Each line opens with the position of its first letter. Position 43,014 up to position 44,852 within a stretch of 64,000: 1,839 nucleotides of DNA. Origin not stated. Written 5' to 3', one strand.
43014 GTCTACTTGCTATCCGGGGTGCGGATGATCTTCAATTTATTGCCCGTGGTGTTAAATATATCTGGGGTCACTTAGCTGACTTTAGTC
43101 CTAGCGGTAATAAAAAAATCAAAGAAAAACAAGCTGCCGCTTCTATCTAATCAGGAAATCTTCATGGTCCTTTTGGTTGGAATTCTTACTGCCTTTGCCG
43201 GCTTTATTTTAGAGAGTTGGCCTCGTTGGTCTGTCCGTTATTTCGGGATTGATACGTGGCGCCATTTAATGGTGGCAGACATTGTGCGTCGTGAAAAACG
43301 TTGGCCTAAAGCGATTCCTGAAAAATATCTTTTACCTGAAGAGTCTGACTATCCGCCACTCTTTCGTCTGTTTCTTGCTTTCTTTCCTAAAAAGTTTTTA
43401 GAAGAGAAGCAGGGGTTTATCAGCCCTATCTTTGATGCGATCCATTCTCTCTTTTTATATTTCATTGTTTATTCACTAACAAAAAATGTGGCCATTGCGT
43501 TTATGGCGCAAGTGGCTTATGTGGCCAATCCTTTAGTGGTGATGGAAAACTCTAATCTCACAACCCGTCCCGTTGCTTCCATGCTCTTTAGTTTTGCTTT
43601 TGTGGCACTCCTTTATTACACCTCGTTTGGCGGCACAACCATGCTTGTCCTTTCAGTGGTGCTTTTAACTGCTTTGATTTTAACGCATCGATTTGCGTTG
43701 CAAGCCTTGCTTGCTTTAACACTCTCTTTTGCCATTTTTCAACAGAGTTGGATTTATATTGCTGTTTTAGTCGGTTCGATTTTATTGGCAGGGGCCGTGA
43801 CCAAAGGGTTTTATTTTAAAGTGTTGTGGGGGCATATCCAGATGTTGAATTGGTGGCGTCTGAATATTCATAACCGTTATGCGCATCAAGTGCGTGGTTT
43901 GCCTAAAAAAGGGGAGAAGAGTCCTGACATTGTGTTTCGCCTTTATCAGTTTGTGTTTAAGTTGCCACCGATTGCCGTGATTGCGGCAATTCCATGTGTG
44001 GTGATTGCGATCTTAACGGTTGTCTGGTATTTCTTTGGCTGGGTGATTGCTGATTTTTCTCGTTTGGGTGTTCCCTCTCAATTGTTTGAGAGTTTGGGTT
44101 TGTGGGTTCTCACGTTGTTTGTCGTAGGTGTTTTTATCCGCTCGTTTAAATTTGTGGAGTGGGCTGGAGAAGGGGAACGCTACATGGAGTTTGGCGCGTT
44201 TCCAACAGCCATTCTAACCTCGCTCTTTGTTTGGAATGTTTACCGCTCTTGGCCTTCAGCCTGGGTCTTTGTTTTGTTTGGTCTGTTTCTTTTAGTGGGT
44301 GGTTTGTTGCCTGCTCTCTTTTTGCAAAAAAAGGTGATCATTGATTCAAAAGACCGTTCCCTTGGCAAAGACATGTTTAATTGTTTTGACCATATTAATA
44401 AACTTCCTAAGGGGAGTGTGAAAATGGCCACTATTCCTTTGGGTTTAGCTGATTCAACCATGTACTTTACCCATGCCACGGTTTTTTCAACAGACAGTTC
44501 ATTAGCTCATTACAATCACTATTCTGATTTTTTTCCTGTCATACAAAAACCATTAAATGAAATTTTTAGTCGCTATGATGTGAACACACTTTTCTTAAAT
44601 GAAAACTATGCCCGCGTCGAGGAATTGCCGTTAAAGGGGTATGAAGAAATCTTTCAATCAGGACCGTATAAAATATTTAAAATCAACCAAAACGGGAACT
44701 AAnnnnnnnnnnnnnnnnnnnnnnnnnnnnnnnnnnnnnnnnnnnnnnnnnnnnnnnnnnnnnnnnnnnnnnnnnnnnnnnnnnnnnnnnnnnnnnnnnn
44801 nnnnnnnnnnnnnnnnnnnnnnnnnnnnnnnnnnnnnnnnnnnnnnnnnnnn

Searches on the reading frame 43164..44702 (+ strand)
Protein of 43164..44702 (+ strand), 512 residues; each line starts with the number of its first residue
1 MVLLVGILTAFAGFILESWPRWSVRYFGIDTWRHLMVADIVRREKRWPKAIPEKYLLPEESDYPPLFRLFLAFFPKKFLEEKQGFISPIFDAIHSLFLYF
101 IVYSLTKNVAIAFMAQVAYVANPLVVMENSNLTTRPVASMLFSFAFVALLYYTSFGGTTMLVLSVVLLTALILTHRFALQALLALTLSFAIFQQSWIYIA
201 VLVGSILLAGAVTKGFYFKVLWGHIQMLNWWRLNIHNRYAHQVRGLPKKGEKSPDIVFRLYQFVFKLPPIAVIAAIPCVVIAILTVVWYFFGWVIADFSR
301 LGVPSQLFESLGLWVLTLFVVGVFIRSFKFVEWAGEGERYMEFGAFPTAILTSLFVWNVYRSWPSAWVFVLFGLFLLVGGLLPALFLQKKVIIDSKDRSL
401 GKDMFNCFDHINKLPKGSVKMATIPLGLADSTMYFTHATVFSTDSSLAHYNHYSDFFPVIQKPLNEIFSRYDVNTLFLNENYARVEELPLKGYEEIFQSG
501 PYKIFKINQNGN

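Call 4: search_protein_families(library=pfam, proteins=[window:43164-44702:+], max_evalue=0.01)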
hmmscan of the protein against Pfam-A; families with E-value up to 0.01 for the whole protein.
window:43164-44702:+ (512 aa): 0 families

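Call 5: search_protein_families(library=ncbifam, proteins=[window:43164-44702:+], max_evalue=0.01)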
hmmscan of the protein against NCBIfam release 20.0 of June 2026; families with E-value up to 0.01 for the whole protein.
window:43164-44702:+ (512 aa): 0 families

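Call 33: find_homologous_proteins(query=window:43164-44702:+, max_evalue=0.001)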
Query window:43164-44702:+ (512 aa): 64 proteins with E <= 0.001 among 8000 candidates.
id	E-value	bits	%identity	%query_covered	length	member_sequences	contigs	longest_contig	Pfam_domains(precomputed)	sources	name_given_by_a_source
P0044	0.0e+0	1154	100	100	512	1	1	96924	-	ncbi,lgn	-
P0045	0.0e+0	1019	85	100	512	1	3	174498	-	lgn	-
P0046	4.4e-282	955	80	99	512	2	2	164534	-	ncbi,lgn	-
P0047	4.5e-276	935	78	99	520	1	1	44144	-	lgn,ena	-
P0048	3.8e-270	915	79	99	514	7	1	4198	-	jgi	-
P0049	2.6e-268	909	77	100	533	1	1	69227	-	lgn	-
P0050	7.4e-196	670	79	71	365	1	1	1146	-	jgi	jgi:hypothetical protein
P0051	2.3e-146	507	47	98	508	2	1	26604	-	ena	-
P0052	3.3e-142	493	46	99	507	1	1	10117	-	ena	-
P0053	4.2e-138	480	46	98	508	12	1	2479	-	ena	-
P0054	1.4e-137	478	46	96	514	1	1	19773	-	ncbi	ncbi:MAG: hypothetical protein ABH836_07070 [Candidatus Omnitrophota bacterium]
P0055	2.3e-137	477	46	99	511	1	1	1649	-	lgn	-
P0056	2.5e-137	477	45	98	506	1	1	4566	-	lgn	-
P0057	2.6e-136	474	47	95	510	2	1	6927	-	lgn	-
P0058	7.2e-131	456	44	97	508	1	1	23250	-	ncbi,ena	-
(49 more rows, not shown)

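Call 46: predict_structure(alignment_id=A2)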
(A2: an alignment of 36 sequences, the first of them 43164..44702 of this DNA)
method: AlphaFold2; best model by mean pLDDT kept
length: 512 residues; sequences in the alignment: 36
mean_pLDDT: 91.5   pTM: 0.91
mean pLDDT of the five models: 91.5, 91.5, 91.5, 90.1, 90.0
residues with pLDDT >= 90: 363; 70-90: 127; 50-70: 20; < 50: 2
segments of 3 or more residues with pLDDT < 50: none
pLDDT, mean of each block of 10 residues (from residue 1): 94 95 85 94 92 91 94 95 93 98 96 97 88 92 98 96 98 92 97 97 98 95 93 86 78 68 77 93 92 70 91 98 92 87 97 95 93 96 91 82 96 95 94 96 90 88 91 95 89 95 90 42
secondary structure, 60 per line:
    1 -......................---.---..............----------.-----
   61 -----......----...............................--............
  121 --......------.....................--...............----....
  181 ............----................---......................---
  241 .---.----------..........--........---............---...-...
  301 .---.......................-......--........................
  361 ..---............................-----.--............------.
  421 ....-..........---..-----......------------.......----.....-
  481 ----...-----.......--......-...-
elements in order: H2-23 H31-44 H66-71 H76-106 H109-120 H123-128 H135-155 H158-172 H177-192 H197-212 H216-237 H256-265 H268-275 H279-290 H298-301 H305-327 H329-334 H337-362 H366-393 H402-413 E420-424 H426-435 H446-451 H464-470 E475-479 E493-499 E502-507

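Call 48: fold_search(model_id=the predicted structure, library=pdb)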
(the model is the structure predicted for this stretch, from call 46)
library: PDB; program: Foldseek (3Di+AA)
matches with E <= 10: 326; with E <= 0.001: 29
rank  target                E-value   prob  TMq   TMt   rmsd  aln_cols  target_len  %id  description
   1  9n9j_I                5.1e-07  1.00  0.65  0.49  13.9       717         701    9  Structure of a GRP94 folding intermediate engaged with a CCDC134- and FKBP11-bound secretory translocon (released 2025-11-19)
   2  7e9s_A                5.1e-07  1.00  0.56  0.35  14.0       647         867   11  Archaeal oligosaccharyltransferase AglB from Archaeoglobus fulgidus in complex with an inhibitory peptide and a dolich (released 2021-09-08)
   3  5gmy_A                5.8e-07  1.00  0.59  0.38  14.2       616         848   12  Crystal structure of the Archaeoglobus fulgidus oligosaccharyltransferase (O29867_ARCFU) tethered with an acceptor pep (released 2017-02-01)
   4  3waj                  8.4e-07  1.00  0.58  0.40  14.6       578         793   12  Crystal structure of the Archaeoglobus fulgidus oligosaccharyltransferase (O29867_ARCFU) complex with Zn and sulfate (released 2013-10-30)
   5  8pn9_A                9.2e-07  1.00  0.59  0.48  13.9       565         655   11  Structure of human oligosaccharyltransferase OST-A complex bound to NGI-1 (released 2024-05-08)
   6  7zlg_A                1.1e-06  1.00  0.60  0.48   8.5       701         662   11  Cryo-EM structure of C-mannosyltransferase CeDPY19, in complex with acceptor peptide and bound to CMT2-Fab and anti-Fa (released 2023-01-11)
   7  7zli_A                1.2e-06  1.00  0.60  0.48   8.4       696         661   10  Cryo-EM structure of C-mannosyltransferase CeDPY19, in complex with Dol25-P-Man and bound to CMT2-Fab and anti-Fab nan (released 2023-01-11)
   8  8b6l_I                1.4e-06  1.00  0.63  0.49  14.2       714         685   10  Subtomogram average of the human Sec61-TRAP-OSTA-translocon (released 2022-12-07)
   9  6ftg_5                2.8e-06  1.00  0.59  0.48  15.5       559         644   11  Subtomogram average of OST-containing ribosome-translocon complexes from canine rough microsomal membranes (released 2018-03-21)
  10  8age_A                3.4e-06  1.00  0.57  0.47  12.0       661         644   11  Structure of yeast oligosaccharylransferase complex with acceptor peptide bound (released 2022-12-07)
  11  6s7t_A                4.2e-06  1.00  0.62  0.47  12.9       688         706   10  Cryo-EM structure of human oligosaccharyltransferase complex OST-B (released 2019-12-18)
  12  7oci_F                4.4e-06  1.00  0.58  0.48  11.8       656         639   10  Cryo-EM structure of yeast Ost6p containing oligosaccharyltransferase complex (released 2022-02-16)
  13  7zlh_A                4.6e-06  1.00  0.57  0.46   8.5       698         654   10  Cryo-EM structure of C-mannosyltransferase CeDPY19, in apo state, bound to CMT2-Fab and anti-Fab nanobody (released 2023-01-11)
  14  6s7o_A                4.8e-06  1.00  0.63  0.51  13.0       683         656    9  Cryo-EM structure of human oligosaccharyltransferase complex OST-A (released 2019-12-18)
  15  8agb_A                8.0e-06  1.00  0.59  0.49  13.1       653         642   10  Structure of yeast oligosaccharylransferase complex with lipid-linked oligosaccharide bound (released 2022-12-07)
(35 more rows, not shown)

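Call 85: find_encoding_contigs(protein=P0046, flank=10000, max_places=2)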
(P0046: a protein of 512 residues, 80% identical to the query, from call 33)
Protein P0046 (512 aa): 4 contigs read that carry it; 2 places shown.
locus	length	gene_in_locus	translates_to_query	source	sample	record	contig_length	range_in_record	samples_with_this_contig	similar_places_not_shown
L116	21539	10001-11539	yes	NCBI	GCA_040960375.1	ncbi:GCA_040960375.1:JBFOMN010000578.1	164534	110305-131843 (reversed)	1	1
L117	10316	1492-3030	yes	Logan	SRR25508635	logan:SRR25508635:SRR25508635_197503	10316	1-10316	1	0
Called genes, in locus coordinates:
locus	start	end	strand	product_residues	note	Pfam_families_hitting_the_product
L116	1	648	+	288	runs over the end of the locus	PF01370:Epimerase, PF02719:Polysacc_synt_2, PF04321:RmlD_sub_bind, PF16363:GDP_Man_Dehyd, PF01073:3Beta_HSD, PF07993:NAD_binding_4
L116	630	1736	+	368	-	PF00155:Aminotran_1_2, PF01041:DegT_DnrJ_EryC1, PF01053:Cys_Met_Meta_PP (weak)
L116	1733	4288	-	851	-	PF00754:F5_F8_type_C, PF22633:F5_F8_type_C_2 (faint), PF00754:F5_F8_type_C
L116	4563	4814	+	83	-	PF19891:DUF6364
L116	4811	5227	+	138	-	PF01850:PIN (weak), PF13470:PIN_3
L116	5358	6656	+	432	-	PF01943:Polysacc_synt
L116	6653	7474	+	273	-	PF00535:Glycos_transf_2, PF10111:Glyco_tranf_2_2, PF13641:Glyco_tranf_2_3 (weak)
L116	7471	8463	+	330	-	PF00535:Glycos_transf_2, PF13641:Glyco_tranf_2_3 (weak), PF13632:Glyco_trans_2_3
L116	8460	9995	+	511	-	PF02310:B12-binding (weak), PF04055:Radical_SAM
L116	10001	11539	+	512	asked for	-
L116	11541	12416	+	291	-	PF01040:UbiA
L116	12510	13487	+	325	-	PF01073:3Beta_HSD, PF01370:Epimerase, PF04321:RmlD_sub_bind, PF16363:GDP_Man_Dehyd, PF07993:NAD_binding_4, PF02719:Polysacc_synt_2 (weak)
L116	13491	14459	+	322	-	PF00583:Acetyltransf_1 (weak)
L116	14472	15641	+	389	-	PF01041:DegT_DnrJ_EryC1, PF00266:Aminotran_5 (weak), PF01053:Cys_Met_Meta_PP (weak), PF01212:Beta_elim_lyase (faint), PF00155:Aminotran_1_2 (weak)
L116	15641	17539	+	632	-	PF13522:GATase_6, PF13537:GATase_7, PF00733:Asn_synthase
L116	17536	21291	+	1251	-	PF11847:GT-C_AftD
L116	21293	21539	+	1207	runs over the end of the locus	PF11847:GT-C_AftD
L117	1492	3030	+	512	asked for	-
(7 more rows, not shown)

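Call 86: find_encoding_contigs(protein=P0049, flank=10000, max_places=2)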
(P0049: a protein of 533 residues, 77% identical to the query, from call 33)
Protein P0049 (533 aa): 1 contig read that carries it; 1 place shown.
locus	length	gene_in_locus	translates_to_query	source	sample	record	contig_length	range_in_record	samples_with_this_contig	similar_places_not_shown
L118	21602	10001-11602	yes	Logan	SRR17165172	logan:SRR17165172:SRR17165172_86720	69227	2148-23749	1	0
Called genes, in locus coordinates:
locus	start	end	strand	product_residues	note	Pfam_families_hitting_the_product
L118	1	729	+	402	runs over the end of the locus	PF13579:Glyco_trans_4_4 (faint), PF00534:Glycos_transf_1, PF13692:Glyco_trans_1_4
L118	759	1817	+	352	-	PF00534:Glycos_transf_1, PF13692:Glyco_trans_1_4, PF13524:Glyco_trans_1_2 (weak)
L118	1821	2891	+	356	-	PF20706:GT4-conflict (weak), PF00534:Glycos_transf_1, PF13692:Glyco_trans_1_4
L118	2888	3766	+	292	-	PF01370:Epimerase, PF04321:RmlD_sub_bind, PF16363:GDP_Man_Dehyd, PF01073:3Beta_HSD, PF02719:Polysacc_synt_2, PF07993:NAD_binding_4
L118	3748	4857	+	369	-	PF00266:Aminotran_5 (weak), PF01041:DegT_DnrJ_EryC1, PF01053:Cys_Met_Meta_PP (weak), PF01212:Beta_elim_lyase (faint)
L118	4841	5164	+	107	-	-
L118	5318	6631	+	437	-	PF01943:Polysacc_synt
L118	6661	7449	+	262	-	PF00535:Glycos_transf_2, PF10111:Glyco_tranf_2_2, PF13641:Glyco_tranf_2_3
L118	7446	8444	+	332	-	PF00535:Glycos_transf_2, PF13641:Glyco_tranf_2_3, PF13632:Glyco_trans_2_3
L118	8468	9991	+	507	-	PF02310:B12-binding, PF04055:Radical_SAM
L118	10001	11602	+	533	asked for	-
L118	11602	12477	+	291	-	PF01040:UbiA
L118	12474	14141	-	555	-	PF02310:B12-binding, PF04055:Radical_SAM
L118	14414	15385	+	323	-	PF01073:3Beta_HSD, PF01370:Epimerase, PF04321:RmlD_sub_bind, PF16363:GDP_Man_Dehyd, PF07993:NAD_binding_4, PF02719:Polysacc_synt_2 (weak)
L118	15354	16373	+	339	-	PF13302:Acetyltransf_3 (faint), PF13508:Acetyltransf_7 (faint), PF00583:Acetyltransf_1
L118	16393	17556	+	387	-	PF01041:DegT_DnrJ_EryC1, PF00266:Aminotran_5 (faint), PF01053:Cys_Met_Meta_PP, PF01212:Beta_elim_lyase (weak), PF00155:Aminotran_1_2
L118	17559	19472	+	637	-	PF13522:GATase_6, PF13537:GATase_7, PF00733:Asn_synthase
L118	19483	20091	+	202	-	PF13489:Methyltransf_23, PF13649:Methyltransf_25, PF08241:Methyltransf_11, PF08242:Methyltransf_12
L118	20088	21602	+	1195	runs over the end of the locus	-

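Call 93: search_protein_families(library=pfam, alignment_id=A2, max_evalue=0.01)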
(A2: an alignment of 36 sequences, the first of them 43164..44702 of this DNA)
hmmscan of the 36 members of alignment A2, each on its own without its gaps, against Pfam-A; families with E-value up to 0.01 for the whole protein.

A. member 1, window:43164-44702:+ (512 aa): 0 families

B. families by the number of members that match (of 36 scanned): 1 family
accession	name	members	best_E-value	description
PF06728.19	PIG-U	1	3.6e-05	GPI transamidase subunit PIG-U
